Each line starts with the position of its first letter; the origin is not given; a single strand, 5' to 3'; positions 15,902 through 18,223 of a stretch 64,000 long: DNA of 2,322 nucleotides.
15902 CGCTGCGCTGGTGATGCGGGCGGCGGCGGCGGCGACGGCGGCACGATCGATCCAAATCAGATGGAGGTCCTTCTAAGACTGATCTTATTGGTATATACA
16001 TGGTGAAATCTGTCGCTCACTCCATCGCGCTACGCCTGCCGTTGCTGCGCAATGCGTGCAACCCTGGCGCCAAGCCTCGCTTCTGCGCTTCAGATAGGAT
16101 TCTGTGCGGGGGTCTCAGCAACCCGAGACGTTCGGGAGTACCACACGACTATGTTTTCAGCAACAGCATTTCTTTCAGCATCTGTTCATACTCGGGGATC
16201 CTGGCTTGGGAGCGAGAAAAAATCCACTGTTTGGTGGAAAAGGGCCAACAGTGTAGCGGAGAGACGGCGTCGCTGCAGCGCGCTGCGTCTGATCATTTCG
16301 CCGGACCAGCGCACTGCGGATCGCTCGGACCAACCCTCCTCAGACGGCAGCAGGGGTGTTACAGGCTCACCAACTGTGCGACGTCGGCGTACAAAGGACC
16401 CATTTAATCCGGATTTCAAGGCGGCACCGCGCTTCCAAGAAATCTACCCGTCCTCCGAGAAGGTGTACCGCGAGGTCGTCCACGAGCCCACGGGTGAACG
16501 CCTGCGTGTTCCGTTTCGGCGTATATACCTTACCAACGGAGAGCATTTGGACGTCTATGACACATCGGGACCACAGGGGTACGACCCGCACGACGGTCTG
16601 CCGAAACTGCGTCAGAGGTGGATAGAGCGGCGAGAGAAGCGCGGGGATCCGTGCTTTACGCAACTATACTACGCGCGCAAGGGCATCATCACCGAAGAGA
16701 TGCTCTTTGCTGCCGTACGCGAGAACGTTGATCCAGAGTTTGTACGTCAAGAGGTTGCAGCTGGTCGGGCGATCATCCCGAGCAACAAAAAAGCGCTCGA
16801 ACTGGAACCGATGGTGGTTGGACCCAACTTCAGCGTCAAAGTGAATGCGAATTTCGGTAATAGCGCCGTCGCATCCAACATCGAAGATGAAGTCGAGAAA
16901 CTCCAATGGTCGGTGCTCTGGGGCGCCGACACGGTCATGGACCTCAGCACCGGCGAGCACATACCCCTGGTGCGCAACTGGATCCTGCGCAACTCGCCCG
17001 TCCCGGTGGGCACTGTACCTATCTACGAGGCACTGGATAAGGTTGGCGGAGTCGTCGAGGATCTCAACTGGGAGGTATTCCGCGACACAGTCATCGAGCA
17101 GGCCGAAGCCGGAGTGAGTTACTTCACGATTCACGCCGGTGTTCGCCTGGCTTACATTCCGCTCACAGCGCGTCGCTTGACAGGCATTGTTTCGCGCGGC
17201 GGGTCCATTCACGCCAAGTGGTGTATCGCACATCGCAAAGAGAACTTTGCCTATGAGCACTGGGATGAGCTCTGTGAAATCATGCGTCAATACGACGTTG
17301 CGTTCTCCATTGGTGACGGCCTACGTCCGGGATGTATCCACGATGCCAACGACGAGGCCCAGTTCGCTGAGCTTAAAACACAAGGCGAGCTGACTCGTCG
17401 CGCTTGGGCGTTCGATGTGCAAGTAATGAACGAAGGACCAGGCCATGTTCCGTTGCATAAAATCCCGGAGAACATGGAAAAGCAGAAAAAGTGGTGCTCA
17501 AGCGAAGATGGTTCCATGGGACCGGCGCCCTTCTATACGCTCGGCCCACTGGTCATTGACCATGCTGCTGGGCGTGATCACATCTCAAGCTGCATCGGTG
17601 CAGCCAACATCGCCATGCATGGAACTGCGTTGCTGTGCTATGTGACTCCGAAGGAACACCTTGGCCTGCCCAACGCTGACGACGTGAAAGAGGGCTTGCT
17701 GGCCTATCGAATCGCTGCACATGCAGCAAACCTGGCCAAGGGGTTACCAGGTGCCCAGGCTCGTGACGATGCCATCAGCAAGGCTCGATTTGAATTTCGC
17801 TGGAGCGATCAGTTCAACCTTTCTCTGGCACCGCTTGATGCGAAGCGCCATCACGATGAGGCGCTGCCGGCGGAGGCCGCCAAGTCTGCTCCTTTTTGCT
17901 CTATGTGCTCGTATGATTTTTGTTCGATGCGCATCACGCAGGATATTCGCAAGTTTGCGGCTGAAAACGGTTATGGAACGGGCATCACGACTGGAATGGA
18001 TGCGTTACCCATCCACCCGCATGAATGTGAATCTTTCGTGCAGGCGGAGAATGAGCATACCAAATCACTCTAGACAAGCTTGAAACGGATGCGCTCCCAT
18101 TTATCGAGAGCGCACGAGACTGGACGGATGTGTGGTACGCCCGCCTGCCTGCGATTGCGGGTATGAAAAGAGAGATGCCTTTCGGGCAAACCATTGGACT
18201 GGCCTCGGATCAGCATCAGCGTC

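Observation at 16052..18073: Bacterial/plastid-type ThiC with a transit-peptide-like leader in an intronless eukaryotic gene context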

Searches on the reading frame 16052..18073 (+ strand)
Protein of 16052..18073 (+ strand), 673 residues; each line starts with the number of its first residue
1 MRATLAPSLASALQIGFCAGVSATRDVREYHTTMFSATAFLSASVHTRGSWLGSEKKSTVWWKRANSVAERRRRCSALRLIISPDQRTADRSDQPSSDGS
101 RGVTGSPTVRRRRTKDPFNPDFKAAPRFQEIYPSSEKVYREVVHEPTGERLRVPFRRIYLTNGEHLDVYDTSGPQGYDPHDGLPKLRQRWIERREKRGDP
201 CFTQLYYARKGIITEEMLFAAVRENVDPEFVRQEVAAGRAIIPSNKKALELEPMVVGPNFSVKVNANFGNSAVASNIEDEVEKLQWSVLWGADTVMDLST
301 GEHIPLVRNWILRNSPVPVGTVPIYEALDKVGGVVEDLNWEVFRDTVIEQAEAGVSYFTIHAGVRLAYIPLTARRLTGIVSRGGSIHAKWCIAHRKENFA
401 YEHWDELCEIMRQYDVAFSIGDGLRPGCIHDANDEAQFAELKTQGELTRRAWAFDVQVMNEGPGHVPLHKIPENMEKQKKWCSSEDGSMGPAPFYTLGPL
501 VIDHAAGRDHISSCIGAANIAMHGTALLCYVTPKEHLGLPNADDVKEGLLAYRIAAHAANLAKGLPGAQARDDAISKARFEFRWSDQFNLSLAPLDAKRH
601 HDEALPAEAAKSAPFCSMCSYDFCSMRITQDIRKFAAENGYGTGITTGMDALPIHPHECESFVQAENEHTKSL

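Call 4: search_protein_families(library=pfam, proteins=[window:16052-18073:+], max_evalue=0.01)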
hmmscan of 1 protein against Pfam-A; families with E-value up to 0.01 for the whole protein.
window:16052-18073:+ (673 aa): 2 families
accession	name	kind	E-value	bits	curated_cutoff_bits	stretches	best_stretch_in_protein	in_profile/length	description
PF01964.24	ThiC_Rad_SAM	-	1.2e-170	568.3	25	1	203-630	1-419/420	Radical SAM ThiC family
PF13667.11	ThiC-associated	-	5.6e-09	36.2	27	1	132-195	2-78/81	ThiC-associated domain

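Call 5: search_protein_families(library=ncbifam, proteins=[window:16052-18073:+], max_evalue=0.01)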
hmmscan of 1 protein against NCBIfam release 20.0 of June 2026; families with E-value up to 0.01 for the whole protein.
window:16052-18073:+ (673 aa): 4 families
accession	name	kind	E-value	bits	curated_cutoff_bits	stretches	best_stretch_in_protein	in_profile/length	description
NF006763.1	PRK09284.1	equivalog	2.5e-239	795.5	650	2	198-633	112-564/564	phosphomethylpyrimidine synthase ThiC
TIGR00190.1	thiC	equivalog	4.4e-188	625.3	460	1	203-633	2-422/423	phosphomethylpyrimidine synthase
NF009895.0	PRK13352.1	equivalog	1.5e-170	567.6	410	1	203-635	3-423/430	phosphomethylpyrimidine synthase ThiC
TIGR04386.1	ThiC_like_1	exception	3.7e-119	398.2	700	1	203-630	1-421/426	B12 lower ligand biosynthesis ThiC-like protein BzaB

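Call 7: find_homologous_proteins(query=window:16052-18073:+)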
Query window:16052-18073:+ (673 aa): 8000 proteins with E <= 0.001 among 8000 candidates; the best 120 are listed.
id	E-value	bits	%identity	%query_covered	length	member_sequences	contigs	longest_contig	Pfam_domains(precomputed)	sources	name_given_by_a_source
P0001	0.0e+0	1574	100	100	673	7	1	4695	PF13667.12,PF01964.25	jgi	jgi:phosphomethylpyrimidine synthase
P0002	0.0e+0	1279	85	95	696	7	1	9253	PF13667.12,PF01964.25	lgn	-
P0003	0.0e+0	1154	85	84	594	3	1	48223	PF13667.12,PF01964.25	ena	-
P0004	2.6e-282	956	74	81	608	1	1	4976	PF13667.12,PF01964.25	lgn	-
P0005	1.3e-272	924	73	79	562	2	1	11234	PF13667.12,PF01964.25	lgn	-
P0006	1.5e-271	921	72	80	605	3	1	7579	PF13667.12,PF01964.25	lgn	-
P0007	2.8e-269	913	71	81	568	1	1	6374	PF13667.12,PF01964.25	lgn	-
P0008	1.3e-268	911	69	83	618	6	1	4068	PF13667.12,PF01964.25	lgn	-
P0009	2.8e-268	910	71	80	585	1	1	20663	PF13667.12,PF01964.25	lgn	-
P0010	4.2e-267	906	71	81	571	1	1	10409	PF13667.12,PF01964.25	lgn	-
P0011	6.0e-267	906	71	81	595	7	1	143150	PF13667.12,PF01964.25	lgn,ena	-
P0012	1.7e-266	904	68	85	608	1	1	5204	PF13667.12,PF01964.25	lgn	-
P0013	2.1e-266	904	71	79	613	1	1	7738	PF13667.12,PF01964.25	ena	-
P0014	6.4e-266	902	68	86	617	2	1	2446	PF13667.12,PF01964.25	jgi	-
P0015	8.7e-266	902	71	81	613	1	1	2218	PF13667.12,PF01964.25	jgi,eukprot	eukprot:CAMPEP_0184691792 /NCGR_PEP_ID=MMETSP0313-20130426/526_1 /TAXON_ID=2792 /ORGANISM="Porphyrid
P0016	1.7e-265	901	71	80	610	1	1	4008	PF13667.12,PF01964.25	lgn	-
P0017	1.8e-265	901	70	81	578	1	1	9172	PF13667.12,PF01964.25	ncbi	-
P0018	2.1e-265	900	70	81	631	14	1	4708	PF13667.12,PF01964.25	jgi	jgi:phosphomethylpyrimidine synthase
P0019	1.0e-264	898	66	90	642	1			PF01964.25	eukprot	eukprot:jgi/Galph1/5148/GphlegSOOS_G3710.1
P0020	1.0e-264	898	70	79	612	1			PF13667.12,PF01964.25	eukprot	eukprot:CAMPEP_0182444626 /NCGR_PEP_ID=MMETSP1172-20130603/3019_1 /TAXON_ID=708627 /ORGANISM="Timspu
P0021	1.2e-264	898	67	86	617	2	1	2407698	PF13667.12,PF01964.25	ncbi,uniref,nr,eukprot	ncbi:Phosphomethylpyrimidine synthase, chloroplastic [Porphyridium purpureum]|uniref:Phosphomethylpy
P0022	1.5e-264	898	71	81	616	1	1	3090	PF13667.12,PF01964.25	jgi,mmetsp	mmetsp:Transcript_6664/g.17923 ORF Transcript_6664/g.17923 Transcript_6664/m.17923 type:complete len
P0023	3.3e-264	896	70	80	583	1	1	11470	PF13667.12,PF01964.25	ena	-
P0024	5.2e-264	896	71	80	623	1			PF13667.12,PF01964.25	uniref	uniref:ThiC-associated domain-containing protein n=1 Tax=Compsopogon caeruleus TaxID=31354 RepID=A0A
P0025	1.9e-263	894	70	80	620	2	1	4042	PF13667.12,PF01964.25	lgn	-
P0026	3.0e-263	893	71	79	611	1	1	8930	PF13667.12,PF01964.25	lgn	-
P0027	3.3e-263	893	67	87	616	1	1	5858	PF13667.12,PF01964.25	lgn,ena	-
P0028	3.9e-263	893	69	84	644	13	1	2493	PF13667.12,PF01964.25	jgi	-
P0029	4.6e-263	893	69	81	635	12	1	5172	PF13667.12,PF01964.25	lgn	-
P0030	9.4e-263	892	70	81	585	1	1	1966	PF13667.12,PF01964.25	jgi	-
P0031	1.1e-262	892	71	79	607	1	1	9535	PF13667.12,PF01964.25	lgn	-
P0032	1.1e-262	891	70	81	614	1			PF13667.12,PF01964.25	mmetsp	mmetsp:Transcript_12200/g.37204 ORF Transcript_12200/g.37204 Transcript_12200/m.37204 type:complete 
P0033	1.5e-262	891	70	79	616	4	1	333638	PF13667.12,PF01964.25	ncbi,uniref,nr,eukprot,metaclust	ncbi:thiamin biosynthesis protein [Chondrus crispus]|uniref:Thiamin biosynthesis protein n=1 Tax=Cho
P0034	1.7e-262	891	69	82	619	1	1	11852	PF13667.12,PF01964.25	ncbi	-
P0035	1.2e-261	888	69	81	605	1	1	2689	PF13667.12,PF01964.25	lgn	-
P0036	1.9e-261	887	69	80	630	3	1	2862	PF13667.12,PF01964.25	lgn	-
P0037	3.6e-260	883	64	89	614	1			PF13667.12,PF01964.25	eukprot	eukprot:Plantae.Rhodophyta-Purpureofilum_apyrenoidigerum.ctg7826.p1 GENE.Plantae.Rhodophyta-Purpureo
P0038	4.1e-260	883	70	81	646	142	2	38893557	PF01964.25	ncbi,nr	ncbi:Phosphomethylpyrimidine synthase, chloroplastic [Glycine soja]|nr:hypothetical protein JHK87_03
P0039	9.8e-260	882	67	87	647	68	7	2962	PF13667.12,PF01964.25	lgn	-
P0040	1.0e-259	882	70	81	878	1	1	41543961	PF01964.25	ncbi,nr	ncbi:hypothetical protein JHK82_031706 [Glycine max]|nr:hypothetical protein JHK82_031706 [Glycine m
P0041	1.1e-259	881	70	79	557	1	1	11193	PF13667.12,PF01964.25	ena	-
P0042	1.3e-258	878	68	82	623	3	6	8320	PF13667.12,PF01964.25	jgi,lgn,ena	-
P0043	1.6e-258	878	67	83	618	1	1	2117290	PF13667.12,PF01964.25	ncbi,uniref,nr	ncbi:hypothetical protein NDN08_006376 [Rhodosorus marinus]|uniref:ThiC-associated domain-containing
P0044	1.7e-258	878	63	92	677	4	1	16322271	PF13667.12,PF01964.25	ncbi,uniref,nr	ncbi:ThiaminC isoform 4 [Tripterygium wilfordii]|uniref:ThiaminC isoform 4 n=1 Tax=Tripterygium wilf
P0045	1.8e-258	877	67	81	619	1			PF13667.12,PF01964.25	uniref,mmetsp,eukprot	uniref:ThiC-associated domain-containing protein n=1 Tax=Rhodosorus marinus TaxID=101924 RepID=A0A7S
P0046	4.9e-258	876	68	81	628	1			PF13667.12,PF01964.25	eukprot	eukprot:TRINITY_DN2452_c0_g1_i1.p1 TRINITY_DN2452_c0_g1~~TRINITY_DN2452_c0_g1_i1.p1 ORF type:complet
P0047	1.4e-257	875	69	82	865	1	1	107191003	PF01964.25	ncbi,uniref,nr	ncbi:unnamed protein product [Sphenostylis stenocarpa]|uniref:Phosphomethylpyrimidine synthase, chlo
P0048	1.5e-257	874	70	80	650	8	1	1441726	PF01964.25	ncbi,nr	ncbi:Phosphomethylpyrimidine synthase [Nymphaea thermarum]|nr:Phosphomethylpyrimidine synthase [Nymp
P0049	2.0e-257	874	65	88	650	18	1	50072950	PF13667.12,PF01964.25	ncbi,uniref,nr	ncbi:hypothetical protein RGQ29_000832 [Quercus rubra]|uniref:Phosphomethylpyrimidine synthase, chlo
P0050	3.0e-257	873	68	81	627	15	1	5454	PF13667.12,PF01964.25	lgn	-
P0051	6.3e-257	872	69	81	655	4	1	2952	PF13667.12,PF01964.25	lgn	-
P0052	1.2e-256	871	65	88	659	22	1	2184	PF13667.12,PF01964.25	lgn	-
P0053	1.8e-256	871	69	81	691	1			PF13667.12,PF01964.25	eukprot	eukprot:c25392_g1_i1 orf=596-2671(-)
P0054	3.1e-256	870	66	82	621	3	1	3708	PF13667.12,PF01964.25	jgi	-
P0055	4.3e-256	870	69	81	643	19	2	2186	PF01964.25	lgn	-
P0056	6.0e-256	869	62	92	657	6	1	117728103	PF01964.25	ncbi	ncbi:hypothetical protein LguiB_000732 [Lonicera macranthoides]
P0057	6.7e-256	869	69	81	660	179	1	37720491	PF13667.12,PF01964.25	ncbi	ncbi:unnamed protein product [Cochlearia groenlandica]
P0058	7.1e-256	869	67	82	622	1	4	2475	PF13667.12,PF01964.25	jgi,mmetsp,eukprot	mmetsp:Transcript_10666/g.13838 ORF Transcript_10666/g.13838 Transcript_10666/m.13838 type:complete 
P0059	7.4e-256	869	66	86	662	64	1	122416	PF13667.12,PF01964.25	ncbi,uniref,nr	ncbi:Thiamine biosynthesis protein ThiC [Corchorus capsularis]|uniref:Thiamine biosynthesis protein 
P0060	7.7e-256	869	68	81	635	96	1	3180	PF13667.12,PF01964.25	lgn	-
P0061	9.0e-256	869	68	80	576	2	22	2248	PF13667.12,PF01964.25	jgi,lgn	-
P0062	9.2e-256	869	72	78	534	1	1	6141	PF13667.12,PF01964.25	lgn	-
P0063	9.9e-256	868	68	81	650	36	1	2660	PF01964.25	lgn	-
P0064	1.7e-255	868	65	88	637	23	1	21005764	PF01964.25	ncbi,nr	ncbi:hypothetical protein NC651_021957 [Populus alba x Populus x berolinensis]|nr:hypothetical prote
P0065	1.8e-255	868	66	85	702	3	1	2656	PF13667.12,PF01964.25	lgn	-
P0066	1.9e-255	868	69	81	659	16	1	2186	PF13667.12,PF01964.25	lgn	-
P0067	3.4e-255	867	67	83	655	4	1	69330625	PF13667.12,PF01964.25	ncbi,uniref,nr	ncbi:unnamed protein product [Linum tenue]|uniref:Phosphomethylpyrimidine synthase, chloroplastic n=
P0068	4.7e-255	866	70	80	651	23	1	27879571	PF01964.25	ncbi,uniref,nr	ncbi:PREDICTED: phosphomethylpyrimidine synthase, chloroplastic-like [Fragaria vesca subsp. vesca]|u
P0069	5.7e-255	866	69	81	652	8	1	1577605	PF13667.12,PF01964.25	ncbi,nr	ncbi:hypothetical protein L7F22_036109 [Adiantum nelumboides]|nr:hypothetical protein [Adiantum nelu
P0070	9.6e-255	865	69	81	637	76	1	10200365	PF13667.12,PF01964.25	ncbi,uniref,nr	ncbi:THIAMINE BIOSYNTHESIS PROTEIN THIC [Salix koriyanagi]|uniref:THIAMINE BIOSYNTHESIS PROTEIN THIC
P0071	1.0e-254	865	68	81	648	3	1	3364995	PF13667.12,PF01964.25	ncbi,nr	ncbi:hypothetical protein L7F22_033138 [Adiantum nelumboides]|nr:hypothetical protein [Adiantum nelu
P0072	1.1e-254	865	69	81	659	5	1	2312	PF13667.12,PF01964.25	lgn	-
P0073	1.2e-254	865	69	82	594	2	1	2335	PF13667.12,PF01964.25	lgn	-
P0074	1.2e-254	865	66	87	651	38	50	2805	PF13667.12,PF01964.25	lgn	-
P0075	1.4e-254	865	68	81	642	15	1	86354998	PF13667.12,PF01964.25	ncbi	ncbi:unnamed protein product [Urochloa humidicola]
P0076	1.8e-254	864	70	80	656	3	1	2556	PF13667.12,PF01964.25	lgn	-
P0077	2.3e-254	864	63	92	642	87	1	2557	PF13667.12,PF01964.25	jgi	-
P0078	3.3e-254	863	69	81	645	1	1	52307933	PF13667.12,PF01964.25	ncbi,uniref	ncbi:hypothetical protein R1sor_001964 [Riccia sorocarpa]|uniref:Uncharacterized protein n=1 Tax=Ric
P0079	3.3e-254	863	69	81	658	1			PF13667.12,PF01964.25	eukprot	eukprot:c16230_g1_i1 orf=1561-3537(-)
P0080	3.9e-254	863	68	81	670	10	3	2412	PF13667.12,PF01964.25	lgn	-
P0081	4.3e-254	863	65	86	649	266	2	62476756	PF01964.25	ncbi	ncbi:hypothetical protein Droror1_Dr00019150 [Drosera rotundifolia]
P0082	4.6e-254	863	69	81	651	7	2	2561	PF13667.12,PF01964.25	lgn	-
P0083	4.6e-254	863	65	86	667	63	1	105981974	PF01964.25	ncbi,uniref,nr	ncbi:hypothetical protein ES319_A03G059600v1 [Gossypium barbadense]|uniref:ThiC-associated domain-co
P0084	5.8e-254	863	67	83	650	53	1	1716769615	PF13667.12,PF01964.25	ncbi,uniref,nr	ncbi:unnamed protein product [Vicia faba]|uniref:Phosphomethylpyrimidine synthase, chloroplastic n=1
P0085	6.8e-254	862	67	83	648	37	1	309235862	PF13667.12,PF01964.25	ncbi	ncbi:putative phosphomethylpyrimidine synthase [Helianthus anomalus]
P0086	7.6e-254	862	69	81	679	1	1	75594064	PF01964.25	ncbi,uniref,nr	ncbi:hypothetical protein O6H91_06G012900 [Diphasiastrum complanatum]|uniref:Uncharacterized protein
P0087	1.2e-253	862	70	80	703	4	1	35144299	PF01964.25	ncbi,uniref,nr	ncbi:phosphomethylpyrimidine synthase, chloroplastic isoform X2 [Argentina anserina]|uniref:phosphom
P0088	1.4e-253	861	68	82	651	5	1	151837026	PF13667.12,PF01964.25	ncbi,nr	ncbi:phosphomethylpyrimidine synthase, chloroplastic-like isoform X2 [Malania oleifera]|nr:phosphome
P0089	2.0e-253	861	66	83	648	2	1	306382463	PF13667.12,PF01964.25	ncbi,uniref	ncbi:phosphomethylpyrimidine synthase, chloroplastic-like [Apium graveolens]|uniref:phosphomethylpyr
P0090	2.1e-253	861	69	81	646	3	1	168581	PF13667.12,PF01964.25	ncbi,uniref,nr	ncbi:phosphomethylpyrimidine synthase, chloroplastic [Dendrobium catenatum]|uniref:phosphomethylpyri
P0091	2.5e-253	861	68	80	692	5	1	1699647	PF01964.25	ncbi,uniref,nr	ncbi:phosphomethylpyrimidine synthase, chloroplastic-like isoform X2 [Cucurbita maxima]|uniref:Phosp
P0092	5.4e-253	859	68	82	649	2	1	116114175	PF01964.25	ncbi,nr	ncbi:phosphomethylpyrimidine synthase, chloroplastic-like isoform X3 [Magnolia sinica]|nr:phosphomet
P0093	6.0e-253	859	68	81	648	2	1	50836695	PF13667.12,PF01964.25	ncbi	ncbi:phosphomethylpyrimidine synthase, chloroplastic-like isoform X2 [Tasmannia lanceolata]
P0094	6.7e-253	859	69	81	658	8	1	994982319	PF13667.12,PF01964.25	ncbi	ncbi:hypothetical protein KI387_006080, partial [Taxus chinensis]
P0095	1.2e-252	858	65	86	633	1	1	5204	PF13667.12,PF01964.25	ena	-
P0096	1.3e-252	858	65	86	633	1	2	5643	PF13667.12,PF01964.25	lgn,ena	-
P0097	1.8e-252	858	68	81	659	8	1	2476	PF13667.12,PF01964.25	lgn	-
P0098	1.9e-252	858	67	81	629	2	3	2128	PF13667.12,PF01964.25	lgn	-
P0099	2.3e-252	857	69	79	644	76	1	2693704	PF13667.12,PF01964.25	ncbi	ncbi:hypothetical protein ACQ4PT_037304 [Festuca glaucescens]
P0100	2.6e-252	857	68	81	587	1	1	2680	PF01964.25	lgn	-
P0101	2.9e-252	857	65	86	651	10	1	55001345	PF13667.12,PF01964.25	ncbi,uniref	ncbi:hypothetical protein AABB24_030704 [Solanum stoloniferum]|uniref:Phosphomethylpyrimidine syntha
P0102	3.0e-252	857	66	84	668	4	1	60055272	PF01964.25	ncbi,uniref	ncbi:hypothetical protein R1flu_004722 [Riccia fluitans]|uniref:Uncharacterized protein n=1 Tax=Ricc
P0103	3.5e-252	857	68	81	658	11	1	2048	PF13667.12,PF01964.25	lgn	-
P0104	5.4e-252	856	68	81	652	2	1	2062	PF13667.12,PF01964.25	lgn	-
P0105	8.3e-252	855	66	85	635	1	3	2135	PF13667.12,PF01964.25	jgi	-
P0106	1.1e-251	855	67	81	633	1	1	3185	PF13667.12,PF01964.25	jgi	jgi:phosphomethylpyrimidine synthase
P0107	1.2e-251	855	68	81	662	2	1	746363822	PF01964.25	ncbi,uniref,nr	ncbi:phosphomethylpyrimidine synthase, chloroplastic [Cryptomeria japonica]|uniref:phosphomethylpyri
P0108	1.2e-251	855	68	81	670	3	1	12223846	PF13667.12,PF01964.25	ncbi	ncbi:unnamed protein product [Calypogeia fissa]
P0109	2.9e-251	854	67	81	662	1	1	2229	PF13667.12,PF01964.25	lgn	-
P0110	4.3e-251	853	68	81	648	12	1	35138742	PF01964.25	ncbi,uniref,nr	ncbi:hypothetical protein SASPL_136561 [Salvia splendens]|uniref:Phosphomethylpyrimidine synthase n=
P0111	4.6e-251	853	66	81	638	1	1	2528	PF13667.12,PF01964.25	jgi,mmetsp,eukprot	mmetsp:Transcript_33446/g.99623 ORF Transcript_33446/g.99623 Transcript_33446/m.99623 type:complete 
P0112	5.9e-251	853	68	81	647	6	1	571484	PF13667.12,PF01964.25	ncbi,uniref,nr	ncbi:phosphomethylpyrimidine synthase, chloroplastic isoform X2 [Olea europaea subsp. europaea]|unir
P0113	6.2e-251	853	65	84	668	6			PF13667.12,PF01964.25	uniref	uniref:ThiC-associated domain-containing protein n=1 Tax=Alexandrium monilatum TaxID=311494 RepID=A0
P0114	9.3e-251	852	69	80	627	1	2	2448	PF13667.12,PF01964.25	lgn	-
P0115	1.4e-250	851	70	78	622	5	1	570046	PF13667.12,PF01964.25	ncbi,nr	ncbi:unnamed protein product [Closterium sp. NIES-64]|nr:unnamed protein product [Closterium sp. NIE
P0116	1.7e-250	851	68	81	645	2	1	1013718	PF13667.12,PF01964.25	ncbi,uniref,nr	ncbi:phosphomethylpyrimidine synthase [Striga asiatica]|uniref:Phosphomethylpyrimidine synthase n=1 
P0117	2.5e-250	851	67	83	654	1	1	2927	PF13667.12,PF01964.25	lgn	-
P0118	2.6e-250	851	65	87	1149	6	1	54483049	PF13848.13,PF00085.27,PF13905.13,PF13098.14,PF00578.28,PF01964.25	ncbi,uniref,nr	ncbi:hypothetical protein K7X08_020458 [Anisodus acutangulus]|uniref:Protein disulfide-isomerase n=1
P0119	3.6e-250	850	67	81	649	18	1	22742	PF13667.12,PF01964.25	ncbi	ncbi:unnamed protein product [Ectocarpus sp. 4 AP-2014]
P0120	4.7e-250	850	65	85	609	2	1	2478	PF01964.25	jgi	jgi:phosphomethylpyrimidine synthase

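Call 9: list_cluster_members(proteins=[P0001, P0002, P0003, P0004])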
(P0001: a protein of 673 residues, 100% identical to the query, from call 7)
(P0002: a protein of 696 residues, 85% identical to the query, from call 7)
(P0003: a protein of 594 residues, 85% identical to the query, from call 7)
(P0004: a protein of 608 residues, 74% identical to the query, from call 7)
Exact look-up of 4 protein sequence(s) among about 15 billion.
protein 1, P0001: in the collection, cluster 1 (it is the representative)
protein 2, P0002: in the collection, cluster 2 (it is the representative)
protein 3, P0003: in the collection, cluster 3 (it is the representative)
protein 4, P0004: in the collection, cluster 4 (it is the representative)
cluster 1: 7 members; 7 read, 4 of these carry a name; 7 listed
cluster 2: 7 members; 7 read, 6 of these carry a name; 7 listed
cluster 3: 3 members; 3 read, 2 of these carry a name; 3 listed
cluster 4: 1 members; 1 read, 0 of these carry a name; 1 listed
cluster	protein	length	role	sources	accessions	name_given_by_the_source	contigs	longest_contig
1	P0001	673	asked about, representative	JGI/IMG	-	phosphomethylpyrimidine synthase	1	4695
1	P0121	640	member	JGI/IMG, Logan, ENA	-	phosphomethylpyrimidine synthase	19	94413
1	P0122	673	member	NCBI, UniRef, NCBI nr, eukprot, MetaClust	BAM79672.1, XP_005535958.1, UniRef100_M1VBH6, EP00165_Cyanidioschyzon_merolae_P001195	thiamin biosynthesis protein [Cyanidioschyzon merolae strain 10D] | Thiamin biosynthesis protein n=1 Tax=Cyanidioschyzon merolae (strain NIES-3377 / 10D) ... | XP_005535958.1 thiamin biosynthesis protein [Cyanidioschyzon merolae strain 10D]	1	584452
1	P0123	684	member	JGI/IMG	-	phosphomethylpyrimidine synthase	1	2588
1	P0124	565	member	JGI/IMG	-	-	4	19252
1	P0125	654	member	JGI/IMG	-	-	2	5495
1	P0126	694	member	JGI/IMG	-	-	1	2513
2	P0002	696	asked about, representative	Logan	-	-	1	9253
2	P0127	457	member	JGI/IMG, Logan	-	phosphomethylpyrimidine synthase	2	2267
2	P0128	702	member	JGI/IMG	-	phosphomethylpyrimidine synthase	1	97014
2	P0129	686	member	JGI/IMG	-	phosphomethylpyrimidine synthase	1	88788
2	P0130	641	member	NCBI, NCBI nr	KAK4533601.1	hypothetical protein CCYA_CCYA18G4483 [Cyanidiococcus yangmingshanensis]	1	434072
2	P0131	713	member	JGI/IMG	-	phosphomethylpyrimidine synthase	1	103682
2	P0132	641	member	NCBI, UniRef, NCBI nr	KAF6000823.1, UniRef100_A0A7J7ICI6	hypothetical protein F1559_000897 [Cyanidiococcus yangmingshanensis] | ThiC-associated domain-containing protein n=1 Tax=Cyanidiococcus yangmingshanensis ...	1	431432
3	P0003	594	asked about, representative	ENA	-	-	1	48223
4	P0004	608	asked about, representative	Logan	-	-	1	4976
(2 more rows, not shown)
